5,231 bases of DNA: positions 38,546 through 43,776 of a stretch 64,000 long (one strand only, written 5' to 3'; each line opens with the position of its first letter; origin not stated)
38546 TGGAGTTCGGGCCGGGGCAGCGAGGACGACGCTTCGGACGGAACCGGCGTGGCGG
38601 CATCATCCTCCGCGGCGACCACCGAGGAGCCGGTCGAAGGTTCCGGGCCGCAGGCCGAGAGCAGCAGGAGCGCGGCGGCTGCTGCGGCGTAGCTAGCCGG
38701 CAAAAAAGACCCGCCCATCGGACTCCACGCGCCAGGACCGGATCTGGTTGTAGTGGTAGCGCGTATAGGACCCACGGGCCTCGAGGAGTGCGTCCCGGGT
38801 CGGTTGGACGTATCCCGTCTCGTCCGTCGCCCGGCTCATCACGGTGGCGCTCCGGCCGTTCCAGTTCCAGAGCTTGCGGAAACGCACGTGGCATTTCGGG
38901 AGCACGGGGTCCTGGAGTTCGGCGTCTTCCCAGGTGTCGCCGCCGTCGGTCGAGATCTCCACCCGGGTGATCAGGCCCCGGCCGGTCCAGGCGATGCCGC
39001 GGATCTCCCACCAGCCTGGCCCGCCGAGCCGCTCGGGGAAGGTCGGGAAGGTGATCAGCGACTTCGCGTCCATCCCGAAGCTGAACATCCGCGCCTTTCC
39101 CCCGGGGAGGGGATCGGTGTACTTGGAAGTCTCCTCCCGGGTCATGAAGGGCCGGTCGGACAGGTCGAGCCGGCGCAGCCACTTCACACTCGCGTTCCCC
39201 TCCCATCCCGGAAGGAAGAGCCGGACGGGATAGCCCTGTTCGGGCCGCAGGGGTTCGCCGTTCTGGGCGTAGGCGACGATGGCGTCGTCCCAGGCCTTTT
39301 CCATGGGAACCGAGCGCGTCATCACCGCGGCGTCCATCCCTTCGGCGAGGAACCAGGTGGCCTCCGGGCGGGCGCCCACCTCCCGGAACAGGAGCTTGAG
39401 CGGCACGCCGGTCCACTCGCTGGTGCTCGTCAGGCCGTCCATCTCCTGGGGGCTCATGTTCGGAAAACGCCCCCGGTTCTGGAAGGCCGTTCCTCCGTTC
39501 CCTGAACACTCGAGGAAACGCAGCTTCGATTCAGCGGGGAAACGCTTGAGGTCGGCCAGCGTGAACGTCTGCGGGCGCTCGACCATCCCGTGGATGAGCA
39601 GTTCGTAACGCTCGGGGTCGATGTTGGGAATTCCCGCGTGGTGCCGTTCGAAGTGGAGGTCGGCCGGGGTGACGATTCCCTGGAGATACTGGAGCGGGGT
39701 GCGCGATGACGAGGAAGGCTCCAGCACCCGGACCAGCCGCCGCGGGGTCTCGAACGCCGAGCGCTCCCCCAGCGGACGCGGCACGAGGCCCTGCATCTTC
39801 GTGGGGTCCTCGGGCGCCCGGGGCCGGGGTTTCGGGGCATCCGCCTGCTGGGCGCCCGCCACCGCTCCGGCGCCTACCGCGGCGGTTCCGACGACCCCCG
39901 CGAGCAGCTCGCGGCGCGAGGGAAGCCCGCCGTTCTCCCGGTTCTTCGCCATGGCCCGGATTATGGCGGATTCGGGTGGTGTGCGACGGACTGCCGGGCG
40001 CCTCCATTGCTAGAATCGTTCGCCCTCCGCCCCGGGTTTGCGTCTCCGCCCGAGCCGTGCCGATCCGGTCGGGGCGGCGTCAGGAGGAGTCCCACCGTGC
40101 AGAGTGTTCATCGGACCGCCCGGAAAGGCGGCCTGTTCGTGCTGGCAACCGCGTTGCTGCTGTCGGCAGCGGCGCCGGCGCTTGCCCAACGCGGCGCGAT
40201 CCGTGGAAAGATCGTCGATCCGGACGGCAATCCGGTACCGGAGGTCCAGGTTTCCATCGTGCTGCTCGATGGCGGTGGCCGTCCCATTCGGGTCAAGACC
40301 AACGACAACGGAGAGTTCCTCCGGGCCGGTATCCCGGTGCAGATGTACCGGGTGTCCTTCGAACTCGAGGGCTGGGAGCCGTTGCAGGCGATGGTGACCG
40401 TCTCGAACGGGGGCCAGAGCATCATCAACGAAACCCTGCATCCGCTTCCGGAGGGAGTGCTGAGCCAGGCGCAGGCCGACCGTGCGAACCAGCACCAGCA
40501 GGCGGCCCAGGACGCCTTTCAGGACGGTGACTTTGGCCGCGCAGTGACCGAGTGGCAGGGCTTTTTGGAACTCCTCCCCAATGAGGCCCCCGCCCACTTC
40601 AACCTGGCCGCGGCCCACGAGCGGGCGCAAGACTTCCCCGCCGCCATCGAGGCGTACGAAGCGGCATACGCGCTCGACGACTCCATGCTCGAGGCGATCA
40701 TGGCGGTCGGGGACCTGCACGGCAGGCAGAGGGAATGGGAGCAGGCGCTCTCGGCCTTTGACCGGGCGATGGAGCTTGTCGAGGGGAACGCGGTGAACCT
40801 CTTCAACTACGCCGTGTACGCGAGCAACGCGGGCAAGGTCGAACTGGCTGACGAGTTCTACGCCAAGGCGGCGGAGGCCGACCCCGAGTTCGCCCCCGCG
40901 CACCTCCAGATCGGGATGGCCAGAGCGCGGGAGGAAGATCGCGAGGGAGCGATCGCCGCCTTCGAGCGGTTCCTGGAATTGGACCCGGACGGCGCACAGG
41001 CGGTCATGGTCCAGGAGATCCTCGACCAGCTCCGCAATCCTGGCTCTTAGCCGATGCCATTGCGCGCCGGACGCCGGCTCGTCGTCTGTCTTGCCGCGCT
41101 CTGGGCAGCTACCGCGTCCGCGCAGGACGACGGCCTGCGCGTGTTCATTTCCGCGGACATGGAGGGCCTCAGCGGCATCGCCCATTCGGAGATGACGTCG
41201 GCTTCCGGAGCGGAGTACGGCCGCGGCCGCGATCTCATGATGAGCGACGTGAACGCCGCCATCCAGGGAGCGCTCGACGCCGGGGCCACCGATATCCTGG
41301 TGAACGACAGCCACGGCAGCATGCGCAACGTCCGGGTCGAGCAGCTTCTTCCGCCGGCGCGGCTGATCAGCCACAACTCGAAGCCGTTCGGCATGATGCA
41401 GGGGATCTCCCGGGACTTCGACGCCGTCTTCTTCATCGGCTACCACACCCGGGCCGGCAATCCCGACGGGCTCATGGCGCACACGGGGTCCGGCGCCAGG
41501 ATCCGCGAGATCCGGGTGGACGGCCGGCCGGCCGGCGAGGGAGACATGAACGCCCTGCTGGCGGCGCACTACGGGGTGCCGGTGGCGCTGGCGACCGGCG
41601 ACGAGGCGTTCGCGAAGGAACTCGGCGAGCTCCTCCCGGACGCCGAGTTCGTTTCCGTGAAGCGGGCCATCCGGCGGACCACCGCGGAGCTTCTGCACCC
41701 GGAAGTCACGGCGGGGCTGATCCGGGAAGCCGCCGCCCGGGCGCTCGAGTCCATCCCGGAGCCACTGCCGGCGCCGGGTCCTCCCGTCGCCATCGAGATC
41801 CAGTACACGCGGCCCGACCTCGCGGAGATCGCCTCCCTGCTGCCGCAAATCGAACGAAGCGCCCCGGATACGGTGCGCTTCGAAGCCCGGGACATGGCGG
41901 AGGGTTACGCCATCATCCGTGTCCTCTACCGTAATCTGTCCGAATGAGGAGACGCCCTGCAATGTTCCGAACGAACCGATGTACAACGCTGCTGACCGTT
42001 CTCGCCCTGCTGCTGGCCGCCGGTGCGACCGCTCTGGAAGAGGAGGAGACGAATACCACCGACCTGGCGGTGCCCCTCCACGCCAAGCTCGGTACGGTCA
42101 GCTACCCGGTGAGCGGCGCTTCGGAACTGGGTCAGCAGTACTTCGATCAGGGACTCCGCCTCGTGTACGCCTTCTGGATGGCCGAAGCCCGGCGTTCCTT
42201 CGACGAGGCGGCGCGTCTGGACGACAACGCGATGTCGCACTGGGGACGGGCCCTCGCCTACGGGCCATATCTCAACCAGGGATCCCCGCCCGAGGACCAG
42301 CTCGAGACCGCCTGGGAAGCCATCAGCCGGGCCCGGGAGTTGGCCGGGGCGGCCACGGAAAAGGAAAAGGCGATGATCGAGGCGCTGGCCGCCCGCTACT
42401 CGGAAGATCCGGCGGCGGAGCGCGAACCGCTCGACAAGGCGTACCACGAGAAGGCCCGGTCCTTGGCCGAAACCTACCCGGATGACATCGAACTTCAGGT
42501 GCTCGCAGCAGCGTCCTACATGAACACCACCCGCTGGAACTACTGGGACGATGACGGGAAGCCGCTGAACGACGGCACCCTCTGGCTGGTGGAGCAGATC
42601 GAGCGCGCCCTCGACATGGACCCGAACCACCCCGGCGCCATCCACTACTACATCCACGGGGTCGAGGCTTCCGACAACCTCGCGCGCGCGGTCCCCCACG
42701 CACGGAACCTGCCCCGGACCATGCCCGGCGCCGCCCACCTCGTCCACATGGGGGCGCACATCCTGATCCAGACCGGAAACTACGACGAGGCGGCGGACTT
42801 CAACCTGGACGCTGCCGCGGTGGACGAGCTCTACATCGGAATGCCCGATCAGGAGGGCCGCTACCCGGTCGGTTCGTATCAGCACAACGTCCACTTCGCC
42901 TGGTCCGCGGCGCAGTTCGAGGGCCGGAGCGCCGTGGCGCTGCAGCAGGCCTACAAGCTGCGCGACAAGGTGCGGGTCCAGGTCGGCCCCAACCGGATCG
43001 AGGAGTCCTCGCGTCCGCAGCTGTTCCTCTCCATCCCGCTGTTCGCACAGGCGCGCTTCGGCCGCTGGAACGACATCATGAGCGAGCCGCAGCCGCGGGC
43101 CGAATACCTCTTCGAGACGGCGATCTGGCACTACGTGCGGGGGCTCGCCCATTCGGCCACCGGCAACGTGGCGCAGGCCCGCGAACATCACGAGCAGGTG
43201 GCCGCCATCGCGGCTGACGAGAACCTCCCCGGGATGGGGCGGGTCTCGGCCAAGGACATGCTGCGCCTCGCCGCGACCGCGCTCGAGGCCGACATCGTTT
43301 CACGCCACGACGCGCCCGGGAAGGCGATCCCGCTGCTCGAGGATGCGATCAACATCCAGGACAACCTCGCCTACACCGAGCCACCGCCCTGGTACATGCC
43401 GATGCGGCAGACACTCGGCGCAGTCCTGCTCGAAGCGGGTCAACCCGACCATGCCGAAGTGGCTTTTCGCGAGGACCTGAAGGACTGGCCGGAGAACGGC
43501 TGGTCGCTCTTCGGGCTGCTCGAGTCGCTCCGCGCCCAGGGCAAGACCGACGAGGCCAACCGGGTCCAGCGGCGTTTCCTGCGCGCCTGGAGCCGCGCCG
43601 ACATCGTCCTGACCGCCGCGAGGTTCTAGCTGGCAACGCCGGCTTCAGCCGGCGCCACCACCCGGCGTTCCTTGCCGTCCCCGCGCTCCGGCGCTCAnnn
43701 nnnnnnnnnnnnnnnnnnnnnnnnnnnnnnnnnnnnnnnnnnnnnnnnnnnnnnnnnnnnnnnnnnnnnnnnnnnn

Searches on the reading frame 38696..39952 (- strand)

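Call 34: search_protein_families(library=pfam, proteins=[window:38696-39952:-], max_evalue=0.00001)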
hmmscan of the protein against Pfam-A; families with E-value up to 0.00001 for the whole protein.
window:38696-39952:- (419 aa): 2 families
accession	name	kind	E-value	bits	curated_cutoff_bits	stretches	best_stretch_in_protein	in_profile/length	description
PF00174.25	Oxidored_molyb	-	5.7e-49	166.4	24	1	105-270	1-166/169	Oxidoreductase molybdopterin binding domain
PF03404.22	Mo-co_dimer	-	4.8e-12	46.5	22.7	1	294-404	7-135/138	Mo-co oxidoreductase dimerisation domain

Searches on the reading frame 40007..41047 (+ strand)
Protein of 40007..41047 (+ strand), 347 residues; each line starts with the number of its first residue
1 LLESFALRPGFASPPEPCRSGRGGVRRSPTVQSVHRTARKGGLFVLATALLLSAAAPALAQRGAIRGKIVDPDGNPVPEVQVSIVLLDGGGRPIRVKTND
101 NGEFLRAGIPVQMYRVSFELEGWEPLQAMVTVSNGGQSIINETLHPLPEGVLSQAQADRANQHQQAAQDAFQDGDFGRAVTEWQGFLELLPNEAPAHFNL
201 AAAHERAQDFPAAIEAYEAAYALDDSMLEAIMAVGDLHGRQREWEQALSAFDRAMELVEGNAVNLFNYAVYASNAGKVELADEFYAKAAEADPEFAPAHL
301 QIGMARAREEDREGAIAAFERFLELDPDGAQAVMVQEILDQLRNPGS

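Call 34: search_protein_families(library=pfam, proteins=[window:40007-41047:+], max_evalue=0.00001)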
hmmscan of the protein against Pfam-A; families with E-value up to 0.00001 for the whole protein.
window:40007-41047:+ (347 aa): 11 families
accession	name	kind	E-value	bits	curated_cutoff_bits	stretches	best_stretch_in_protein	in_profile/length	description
PF07719.23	TPR_2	-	7.7e-18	63.5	27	0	194-224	1-31/34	Tetratricopeptide repeat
PF13620.12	CarboxypepD_reg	-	2.3e-12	47.5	32.3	1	65-144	2-81/82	Carboxypeptidase regulatory-like domain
PF13432.12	TPR_16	-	2.5e-12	47.4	32.7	1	166-225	3-62/65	Tetratricopeptide repeat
PF00515.34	TPR_1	-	8.8e-12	44.8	27.8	0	194-224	1-31/34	Tetratricopeptide repeat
PF13181.12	TPR_8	-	2.7e-11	43.1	25.7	0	296-328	1-33/34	Tetratricopeptide repeat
PF13431.12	TPR_17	-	1.2e-09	38.1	24.4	0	186-214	5-33/34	Tetratricopeptide repeat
PF13428.12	TPR_14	-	1.5e-09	38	23.5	0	196-233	3-40/44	Tetratricopeptide repeat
PF23914.1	TPR_CcmH_CycH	-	3.3e-09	37.2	42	0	232-327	54-152/158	Cytochrome c-type biogenesis protein H TPR domain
PF13414.12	TPR_11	-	5.5e-09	36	26.8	0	171-206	5-40/42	TPR repeat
PF13176.12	TPR_7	-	2.8e-08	33.6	27.9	0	196-226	1-31/36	Tetratricopeptide repeat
PF13424.12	TPR_12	-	2.6e-06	28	30.1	0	233-292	8-75/77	Tetratricopeptide repeat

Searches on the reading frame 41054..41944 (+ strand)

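Call 34: search_protein_families(library=pfam, proteins=[window:41054-41944:+], max_evalue=0.00001)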
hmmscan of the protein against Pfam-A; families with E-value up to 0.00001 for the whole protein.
window:41054-41944:+ (297 aa): 1 family
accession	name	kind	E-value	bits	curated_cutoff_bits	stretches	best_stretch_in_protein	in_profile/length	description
PF04951.18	Peptidase_M55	-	5.8e-91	305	25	1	28-289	1-263/264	D-aminopeptidase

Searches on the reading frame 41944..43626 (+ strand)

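Call 34: search_protein_families(library=pfam, proteins=[window:41944-43626:+], max_evalue=0.00001)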
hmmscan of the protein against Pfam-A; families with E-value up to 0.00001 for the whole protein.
window:41944-43626:+ (561 aa): 3 families
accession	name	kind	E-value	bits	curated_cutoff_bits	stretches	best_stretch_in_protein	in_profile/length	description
PF13424.12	TPR_12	-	3.6e-08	33.9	30.1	0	392-423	44-75/77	Tetratricopeptide repeat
PF07719.23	TPR_2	-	9e-08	32.1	27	0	395-420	3-28/34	Tetratricopeptide repeat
PF14559.12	TPR_19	-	3.1e-06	27.9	25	0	495-538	1-44/68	Tetratricopeptide repeat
